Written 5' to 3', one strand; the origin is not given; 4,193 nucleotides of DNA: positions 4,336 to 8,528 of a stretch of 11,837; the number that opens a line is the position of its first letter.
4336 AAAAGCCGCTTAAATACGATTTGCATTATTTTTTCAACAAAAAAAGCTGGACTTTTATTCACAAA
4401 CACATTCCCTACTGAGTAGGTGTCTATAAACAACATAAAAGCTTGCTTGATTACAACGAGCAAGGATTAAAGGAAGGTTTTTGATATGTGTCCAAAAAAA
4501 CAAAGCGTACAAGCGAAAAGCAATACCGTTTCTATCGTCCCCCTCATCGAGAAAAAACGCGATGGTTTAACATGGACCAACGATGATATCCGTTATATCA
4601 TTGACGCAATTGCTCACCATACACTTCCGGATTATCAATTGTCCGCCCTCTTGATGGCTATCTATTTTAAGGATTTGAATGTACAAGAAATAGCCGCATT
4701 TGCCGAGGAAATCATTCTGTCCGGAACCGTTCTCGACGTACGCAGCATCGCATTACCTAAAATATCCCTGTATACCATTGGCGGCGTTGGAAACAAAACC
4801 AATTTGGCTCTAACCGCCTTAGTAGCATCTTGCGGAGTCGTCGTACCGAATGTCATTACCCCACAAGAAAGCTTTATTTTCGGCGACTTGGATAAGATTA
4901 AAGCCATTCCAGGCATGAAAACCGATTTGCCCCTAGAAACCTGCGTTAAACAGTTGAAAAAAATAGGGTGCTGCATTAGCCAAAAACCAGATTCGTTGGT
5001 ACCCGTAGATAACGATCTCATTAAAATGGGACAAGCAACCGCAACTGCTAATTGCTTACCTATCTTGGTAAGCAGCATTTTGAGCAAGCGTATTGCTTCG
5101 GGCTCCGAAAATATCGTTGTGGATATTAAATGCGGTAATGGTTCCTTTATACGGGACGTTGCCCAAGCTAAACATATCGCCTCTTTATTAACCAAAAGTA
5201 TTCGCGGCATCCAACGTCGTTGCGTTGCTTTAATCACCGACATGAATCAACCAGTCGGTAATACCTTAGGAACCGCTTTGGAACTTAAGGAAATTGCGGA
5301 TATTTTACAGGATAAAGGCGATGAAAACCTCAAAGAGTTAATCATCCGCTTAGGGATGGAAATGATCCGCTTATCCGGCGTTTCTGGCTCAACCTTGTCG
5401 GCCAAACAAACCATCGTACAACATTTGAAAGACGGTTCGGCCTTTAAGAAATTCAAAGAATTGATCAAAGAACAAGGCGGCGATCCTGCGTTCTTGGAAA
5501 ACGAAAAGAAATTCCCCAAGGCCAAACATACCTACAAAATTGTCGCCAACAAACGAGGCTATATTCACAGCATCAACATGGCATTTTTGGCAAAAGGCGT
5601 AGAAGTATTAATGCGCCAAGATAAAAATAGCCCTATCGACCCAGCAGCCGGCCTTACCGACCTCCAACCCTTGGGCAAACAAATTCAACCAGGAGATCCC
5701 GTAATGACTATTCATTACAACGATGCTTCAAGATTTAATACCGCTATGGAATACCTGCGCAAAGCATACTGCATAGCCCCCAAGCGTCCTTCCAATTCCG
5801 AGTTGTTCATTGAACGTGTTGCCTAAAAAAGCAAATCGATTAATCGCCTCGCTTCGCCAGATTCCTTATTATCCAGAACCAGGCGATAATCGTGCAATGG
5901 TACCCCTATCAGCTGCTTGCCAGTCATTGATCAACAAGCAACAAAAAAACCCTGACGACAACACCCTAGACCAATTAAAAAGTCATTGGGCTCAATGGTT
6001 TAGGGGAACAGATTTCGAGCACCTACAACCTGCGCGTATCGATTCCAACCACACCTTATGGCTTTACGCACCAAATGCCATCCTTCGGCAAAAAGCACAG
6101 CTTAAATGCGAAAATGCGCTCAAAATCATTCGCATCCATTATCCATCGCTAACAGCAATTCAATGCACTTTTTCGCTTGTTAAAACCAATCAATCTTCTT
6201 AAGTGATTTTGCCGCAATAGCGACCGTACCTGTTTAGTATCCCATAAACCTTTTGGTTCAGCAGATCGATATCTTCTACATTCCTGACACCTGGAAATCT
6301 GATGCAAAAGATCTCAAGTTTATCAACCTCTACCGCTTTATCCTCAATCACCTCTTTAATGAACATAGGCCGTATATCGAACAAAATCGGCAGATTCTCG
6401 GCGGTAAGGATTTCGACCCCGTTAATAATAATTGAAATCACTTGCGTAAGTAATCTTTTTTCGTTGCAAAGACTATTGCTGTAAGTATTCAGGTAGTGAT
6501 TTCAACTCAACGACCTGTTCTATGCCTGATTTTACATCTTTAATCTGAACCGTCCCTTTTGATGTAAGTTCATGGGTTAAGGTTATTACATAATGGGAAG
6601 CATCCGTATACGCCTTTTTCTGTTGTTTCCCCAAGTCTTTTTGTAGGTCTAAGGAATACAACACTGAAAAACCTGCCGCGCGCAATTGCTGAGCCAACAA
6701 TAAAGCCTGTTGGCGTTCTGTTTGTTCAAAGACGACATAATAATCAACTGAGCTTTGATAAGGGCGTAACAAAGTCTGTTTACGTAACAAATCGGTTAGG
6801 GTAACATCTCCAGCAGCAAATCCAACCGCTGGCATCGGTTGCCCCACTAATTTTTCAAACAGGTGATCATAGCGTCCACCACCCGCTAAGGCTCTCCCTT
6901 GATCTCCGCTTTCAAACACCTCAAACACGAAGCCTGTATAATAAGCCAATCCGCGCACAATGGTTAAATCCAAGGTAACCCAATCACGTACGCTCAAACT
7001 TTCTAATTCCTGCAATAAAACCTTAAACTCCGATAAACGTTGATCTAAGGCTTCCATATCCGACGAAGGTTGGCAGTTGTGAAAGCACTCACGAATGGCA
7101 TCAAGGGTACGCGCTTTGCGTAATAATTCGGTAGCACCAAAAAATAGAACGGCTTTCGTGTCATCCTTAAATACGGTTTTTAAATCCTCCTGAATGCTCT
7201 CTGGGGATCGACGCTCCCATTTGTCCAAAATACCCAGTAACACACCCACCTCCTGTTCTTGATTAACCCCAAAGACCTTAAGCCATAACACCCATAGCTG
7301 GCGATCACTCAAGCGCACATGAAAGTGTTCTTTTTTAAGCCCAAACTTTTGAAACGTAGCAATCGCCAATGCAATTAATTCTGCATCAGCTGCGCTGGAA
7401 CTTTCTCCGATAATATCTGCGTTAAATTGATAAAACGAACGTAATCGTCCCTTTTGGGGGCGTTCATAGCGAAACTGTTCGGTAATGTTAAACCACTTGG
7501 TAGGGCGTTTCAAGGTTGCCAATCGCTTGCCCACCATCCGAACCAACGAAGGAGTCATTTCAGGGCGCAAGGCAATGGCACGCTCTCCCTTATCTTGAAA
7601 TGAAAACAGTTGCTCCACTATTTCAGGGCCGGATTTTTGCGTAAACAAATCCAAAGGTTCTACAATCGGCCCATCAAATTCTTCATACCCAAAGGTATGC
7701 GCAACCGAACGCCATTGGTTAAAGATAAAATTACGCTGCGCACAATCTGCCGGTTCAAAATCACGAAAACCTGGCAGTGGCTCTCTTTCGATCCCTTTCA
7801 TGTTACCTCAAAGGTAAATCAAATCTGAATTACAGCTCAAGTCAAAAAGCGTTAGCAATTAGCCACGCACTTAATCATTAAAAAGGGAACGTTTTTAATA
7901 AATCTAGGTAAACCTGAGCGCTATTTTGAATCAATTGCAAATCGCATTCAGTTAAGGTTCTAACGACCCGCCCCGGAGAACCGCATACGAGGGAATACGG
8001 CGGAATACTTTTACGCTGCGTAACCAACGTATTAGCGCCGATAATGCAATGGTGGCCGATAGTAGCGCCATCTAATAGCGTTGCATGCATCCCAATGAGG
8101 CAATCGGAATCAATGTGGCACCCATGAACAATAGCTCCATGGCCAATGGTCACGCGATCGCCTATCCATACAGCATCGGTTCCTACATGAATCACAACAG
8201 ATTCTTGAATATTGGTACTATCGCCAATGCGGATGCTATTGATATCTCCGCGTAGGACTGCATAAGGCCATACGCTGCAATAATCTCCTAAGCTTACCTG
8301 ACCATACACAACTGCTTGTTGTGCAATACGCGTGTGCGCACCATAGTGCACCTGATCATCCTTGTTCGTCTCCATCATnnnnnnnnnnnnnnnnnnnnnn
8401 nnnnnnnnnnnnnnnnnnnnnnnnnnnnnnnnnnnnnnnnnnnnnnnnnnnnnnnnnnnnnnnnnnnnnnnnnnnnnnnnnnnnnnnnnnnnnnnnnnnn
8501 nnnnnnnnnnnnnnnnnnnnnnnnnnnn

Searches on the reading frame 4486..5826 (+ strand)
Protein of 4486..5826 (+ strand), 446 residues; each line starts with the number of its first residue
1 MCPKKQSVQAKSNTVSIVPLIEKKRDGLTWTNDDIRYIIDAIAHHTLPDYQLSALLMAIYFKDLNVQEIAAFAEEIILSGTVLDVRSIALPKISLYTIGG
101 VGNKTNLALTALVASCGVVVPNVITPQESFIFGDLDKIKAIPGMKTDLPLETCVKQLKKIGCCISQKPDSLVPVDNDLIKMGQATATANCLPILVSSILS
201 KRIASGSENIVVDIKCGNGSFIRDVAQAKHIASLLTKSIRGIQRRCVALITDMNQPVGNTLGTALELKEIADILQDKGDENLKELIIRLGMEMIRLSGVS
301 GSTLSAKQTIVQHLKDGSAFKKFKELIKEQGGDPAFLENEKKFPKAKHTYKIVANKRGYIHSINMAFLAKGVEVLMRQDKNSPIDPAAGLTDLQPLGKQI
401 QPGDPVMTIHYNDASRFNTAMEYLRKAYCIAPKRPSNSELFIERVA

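Call 7: search_protein_families(library=pfam, proteins=[window:4486-5826:+], max_evalue=0.01)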
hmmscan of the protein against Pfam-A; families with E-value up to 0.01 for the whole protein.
window:4486-5826:+ (446 aa): 3 families
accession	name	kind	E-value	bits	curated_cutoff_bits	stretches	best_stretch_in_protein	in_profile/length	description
PF02885.22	Glycos_trans_3N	-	8.9e-17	61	26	1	19-77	2-60/63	Glycosyl transferase family, helical bundle domain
PF00591.27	Glycos_transf_3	-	1.3e-11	45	27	1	99-319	11-252/253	Glycosyl transferase family, a/b domain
PF07831.19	PYNP_C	-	4.1e-10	39.6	27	1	377-430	21-74/75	Pyrimidine nucleoside phosphorylase C-terminal domain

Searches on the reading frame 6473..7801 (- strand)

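Call 7: search_protein_families(library=pfam, proteins=[window:6473-7801:-], max_evalue=0.01)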
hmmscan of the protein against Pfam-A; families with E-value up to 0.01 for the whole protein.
window:6473-7801:- (442 aa): 5 families
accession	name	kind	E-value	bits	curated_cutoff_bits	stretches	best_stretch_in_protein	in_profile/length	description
PF13393.11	tRNA-synt_His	-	4.3e-51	174.4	25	1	11-330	1-303/308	Histidyl-tRNA synthetase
PF00587.30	tRNA-synt_2b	-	6.5e-10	39.8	29.3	1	66-203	1-110/179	tRNA synthetase class II core domain (G, H, P, S and T)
PF03129.25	HGTP_anticodon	-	3e-07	31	21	1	363-442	15-93/94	Anticodon binding domain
PF01409.25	tRNA-synt_2d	-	0.00025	21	19.8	1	28-154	24-155/246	tRNA synthetases class II core domain (F)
PF21996.1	HisZ-like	-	0.0042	17.3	27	0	356-380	2-26/52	Histidyl-tRNA synthetase HisZ, C-terminal domain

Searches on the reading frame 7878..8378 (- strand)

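Call 7: search_protein_families(library=pfam, proteins=[window:7878-8378:-], max_evalue=0.01)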
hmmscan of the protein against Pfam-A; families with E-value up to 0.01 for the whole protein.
window:7878-8378:- (166 aa): 5 families
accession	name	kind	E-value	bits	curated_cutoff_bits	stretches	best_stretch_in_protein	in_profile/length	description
PF00132.30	Hexapep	-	2e-19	68.8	27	2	86-120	1-35/36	Bacterial transferase hexapeptide (six repeats)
PF21711.3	DCTN5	-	7.5e-09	35.9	40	1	5-158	9-173/182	Dynactin subunit 5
PF25084.1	LbH_EIF2B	-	4.4e-07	30.3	54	1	48-119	27-99/105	EIF2B subunit epsilon LbH domain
PF14602.12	Hexapep_2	-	3.4e-06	27.1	27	1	91-121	6-34/34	Hexapeptide repeat of succinyl-transferase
PF25247.1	LbH_GLGC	-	0.0035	17.7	27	0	75-121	15-60/135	GLGC left-handed parallel beta-helix domain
